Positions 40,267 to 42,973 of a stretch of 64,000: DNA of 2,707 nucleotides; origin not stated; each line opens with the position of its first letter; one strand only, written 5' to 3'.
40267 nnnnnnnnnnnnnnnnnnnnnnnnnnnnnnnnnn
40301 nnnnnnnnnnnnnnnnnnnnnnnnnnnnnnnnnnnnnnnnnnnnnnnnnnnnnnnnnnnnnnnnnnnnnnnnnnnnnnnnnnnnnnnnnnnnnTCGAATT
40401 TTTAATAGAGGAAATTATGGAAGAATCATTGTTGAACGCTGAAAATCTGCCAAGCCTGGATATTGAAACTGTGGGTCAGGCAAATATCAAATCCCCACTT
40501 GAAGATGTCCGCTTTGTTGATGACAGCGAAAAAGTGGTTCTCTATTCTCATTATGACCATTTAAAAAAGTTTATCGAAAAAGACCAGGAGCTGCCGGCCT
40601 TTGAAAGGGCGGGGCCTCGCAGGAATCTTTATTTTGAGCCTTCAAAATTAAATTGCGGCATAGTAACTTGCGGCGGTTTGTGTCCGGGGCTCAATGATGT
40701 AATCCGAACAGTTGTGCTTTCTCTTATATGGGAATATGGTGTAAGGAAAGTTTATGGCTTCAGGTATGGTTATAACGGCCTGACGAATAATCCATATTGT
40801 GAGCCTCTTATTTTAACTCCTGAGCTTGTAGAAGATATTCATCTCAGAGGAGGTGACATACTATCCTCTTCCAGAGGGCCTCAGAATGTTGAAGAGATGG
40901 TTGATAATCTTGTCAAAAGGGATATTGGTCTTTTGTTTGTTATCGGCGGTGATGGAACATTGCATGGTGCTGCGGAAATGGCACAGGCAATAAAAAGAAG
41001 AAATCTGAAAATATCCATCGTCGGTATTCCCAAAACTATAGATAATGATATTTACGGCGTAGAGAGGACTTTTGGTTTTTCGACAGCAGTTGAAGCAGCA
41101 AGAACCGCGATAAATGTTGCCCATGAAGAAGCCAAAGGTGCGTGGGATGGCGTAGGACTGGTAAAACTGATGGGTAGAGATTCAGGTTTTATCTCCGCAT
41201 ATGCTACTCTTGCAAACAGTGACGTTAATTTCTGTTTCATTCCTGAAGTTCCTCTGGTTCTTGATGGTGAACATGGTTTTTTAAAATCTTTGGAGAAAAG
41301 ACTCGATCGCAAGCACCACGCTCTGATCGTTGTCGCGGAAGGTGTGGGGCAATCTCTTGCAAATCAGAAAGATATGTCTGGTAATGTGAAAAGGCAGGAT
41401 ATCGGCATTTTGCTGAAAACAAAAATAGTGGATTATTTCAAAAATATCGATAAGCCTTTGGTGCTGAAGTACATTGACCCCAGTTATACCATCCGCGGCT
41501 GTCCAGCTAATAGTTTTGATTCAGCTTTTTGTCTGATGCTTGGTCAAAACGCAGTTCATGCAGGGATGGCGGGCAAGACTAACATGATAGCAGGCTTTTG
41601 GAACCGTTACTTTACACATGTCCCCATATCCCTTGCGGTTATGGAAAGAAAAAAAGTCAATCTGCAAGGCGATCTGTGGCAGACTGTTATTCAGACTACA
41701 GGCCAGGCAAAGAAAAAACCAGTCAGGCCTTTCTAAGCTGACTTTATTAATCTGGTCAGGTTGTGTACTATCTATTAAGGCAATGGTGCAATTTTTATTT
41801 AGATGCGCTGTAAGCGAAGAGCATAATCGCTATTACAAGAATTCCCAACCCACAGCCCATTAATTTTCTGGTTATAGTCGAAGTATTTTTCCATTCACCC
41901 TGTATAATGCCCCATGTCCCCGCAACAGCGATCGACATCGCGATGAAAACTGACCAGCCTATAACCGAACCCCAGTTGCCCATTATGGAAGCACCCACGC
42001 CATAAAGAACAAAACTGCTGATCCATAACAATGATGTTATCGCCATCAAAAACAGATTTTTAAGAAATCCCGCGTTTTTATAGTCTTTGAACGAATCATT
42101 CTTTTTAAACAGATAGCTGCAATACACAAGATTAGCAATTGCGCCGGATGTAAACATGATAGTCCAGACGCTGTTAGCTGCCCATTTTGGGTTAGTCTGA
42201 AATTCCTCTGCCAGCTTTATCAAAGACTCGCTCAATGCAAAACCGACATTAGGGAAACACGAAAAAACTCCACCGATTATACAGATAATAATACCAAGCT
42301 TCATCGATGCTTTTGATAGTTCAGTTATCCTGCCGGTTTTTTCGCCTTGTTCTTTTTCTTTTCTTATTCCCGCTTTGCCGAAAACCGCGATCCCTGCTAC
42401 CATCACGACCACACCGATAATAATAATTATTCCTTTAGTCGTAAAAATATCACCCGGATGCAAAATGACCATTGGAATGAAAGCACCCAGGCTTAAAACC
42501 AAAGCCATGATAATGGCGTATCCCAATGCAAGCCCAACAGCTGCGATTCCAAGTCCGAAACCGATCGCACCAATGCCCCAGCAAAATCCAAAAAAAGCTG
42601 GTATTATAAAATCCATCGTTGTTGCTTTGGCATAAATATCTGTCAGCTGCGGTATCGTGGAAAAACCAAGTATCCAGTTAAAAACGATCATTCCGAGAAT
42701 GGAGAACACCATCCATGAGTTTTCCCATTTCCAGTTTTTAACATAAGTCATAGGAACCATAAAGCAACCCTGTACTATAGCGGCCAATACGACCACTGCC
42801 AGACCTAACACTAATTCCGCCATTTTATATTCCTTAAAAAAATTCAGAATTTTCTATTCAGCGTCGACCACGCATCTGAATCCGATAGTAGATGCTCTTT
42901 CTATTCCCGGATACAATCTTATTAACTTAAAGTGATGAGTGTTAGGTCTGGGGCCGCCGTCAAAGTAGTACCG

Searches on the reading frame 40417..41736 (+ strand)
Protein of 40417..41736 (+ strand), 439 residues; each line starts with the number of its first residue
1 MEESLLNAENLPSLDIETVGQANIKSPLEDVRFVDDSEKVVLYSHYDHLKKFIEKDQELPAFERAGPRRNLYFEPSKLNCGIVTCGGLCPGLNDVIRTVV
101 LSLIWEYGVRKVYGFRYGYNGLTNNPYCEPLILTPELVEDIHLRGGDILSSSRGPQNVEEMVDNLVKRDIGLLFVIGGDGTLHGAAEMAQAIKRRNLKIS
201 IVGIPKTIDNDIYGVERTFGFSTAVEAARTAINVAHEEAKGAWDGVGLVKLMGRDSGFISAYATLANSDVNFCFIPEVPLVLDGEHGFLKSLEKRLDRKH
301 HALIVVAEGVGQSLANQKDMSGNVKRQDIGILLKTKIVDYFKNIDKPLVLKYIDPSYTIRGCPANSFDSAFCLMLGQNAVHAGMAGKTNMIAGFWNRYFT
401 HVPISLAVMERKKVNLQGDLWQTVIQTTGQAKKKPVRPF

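Call 4: search_protein_families(library=pfam, proteins=[window:40417-41736:+], max_evalue=0.01)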
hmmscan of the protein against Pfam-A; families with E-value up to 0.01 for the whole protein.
window:40417-41736:+ (439 aa): 3 families
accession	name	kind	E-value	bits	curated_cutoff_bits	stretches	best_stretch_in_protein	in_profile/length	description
PF00365.25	PFK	-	6.3e-60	203.3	30.9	1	79-382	1-276/277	Phosphofructokinase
PF00781.29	DAGK_cat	-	5.1e-05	23.3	23.6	1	151-202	37-87/125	Diacylglycerol kinase catalytic domain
PF01513.26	NAD_kinase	-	0.0077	17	25.5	0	157-204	60-102/130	ATP-NAD kinase N-terminal domain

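Call 5: search_protein_families(library=ncbifam, proteins=[window:40417-41736:+], max_evalue=0.01)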
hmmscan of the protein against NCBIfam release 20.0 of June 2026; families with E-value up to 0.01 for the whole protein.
window:40417-41736:+ (439 aa): 13 families
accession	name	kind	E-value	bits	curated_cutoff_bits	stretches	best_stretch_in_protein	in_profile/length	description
NF005301.0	PRK06830.1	equivalog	3.7e-183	609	400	1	13-433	10-441/445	ATP-dependent 6-phosphofructokinase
NF002872.1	PRK03202.1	subfamily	2.8e-55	187.6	253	1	80-417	3-313/323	ATP-dependent 6-phosphofructokinase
TIGR02483.1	PFK_mixed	subfamily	5.9e-53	180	430.55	1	80-407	2-324/325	phosphofructokinase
NF010674.0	PRK14071.1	equivalog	6e-40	137.2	544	1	79-424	6-351/360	ATP-dependent 6-phosphofructokinase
TIGR02482.1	PFKA_ATP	equivalog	2.9e-37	128.3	371.35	1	81-339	3-249/301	6-phosphofructokinase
NF041103.1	PFKA_PPi_Ttgales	equivalog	4.6e-34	118.2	550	1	81-405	2-344/407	diphosphate--fructose-6-phosphate 1-phosphotransferase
NF010675.0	PRK14072.1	subfamily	1.4e-33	116.3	273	1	77-405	3-346/416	diphosphate--fructose-6-phosphate 1-phosphotransferase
TIGR02477.1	PFKA_PPi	equivalog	1.2e-28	99.9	587.95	1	36-277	27-270/539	diphosphate--fructose-6-phosphate 1-phosphotransferase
NF005482.0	PRK07085.1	subfamily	7.7e-28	97.3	446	1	29-277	28-276/558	diphosphate--fructose-6-phosphate 1-phosphotransferase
TIGR02478.1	6PF1K_euk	equivalog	1.7e-25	89.4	708.4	1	80-388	3-314/744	6-phosphofructokinase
NF005121.0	PRK06555.1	equivalog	9.5e-23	80.6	395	1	158-264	101-207/404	pyrophosphate--fructose-6-phosphate 1-phosphotransferase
NF009604.0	PRK13057.1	equivalog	0.00084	18.4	274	1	152-237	45-121/302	lipid kinase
NF002892.0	PRK03372.1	equivalog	0.0029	17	299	1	159-193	58-93/312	NAD kinase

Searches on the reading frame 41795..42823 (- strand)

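Call 65: search_protein_families(library=pfam, proteins=[window:41795-42823:-], max_evalue=0.00001)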
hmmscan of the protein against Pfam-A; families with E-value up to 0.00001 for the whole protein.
window:41795-42823:- (342 aa): 1 family
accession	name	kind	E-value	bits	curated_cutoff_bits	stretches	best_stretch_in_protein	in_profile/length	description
PF06379.18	RhaT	-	1.7e-28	100.3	27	1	4-333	5-333/344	L-rhamnose-proton symport protein (RhaT)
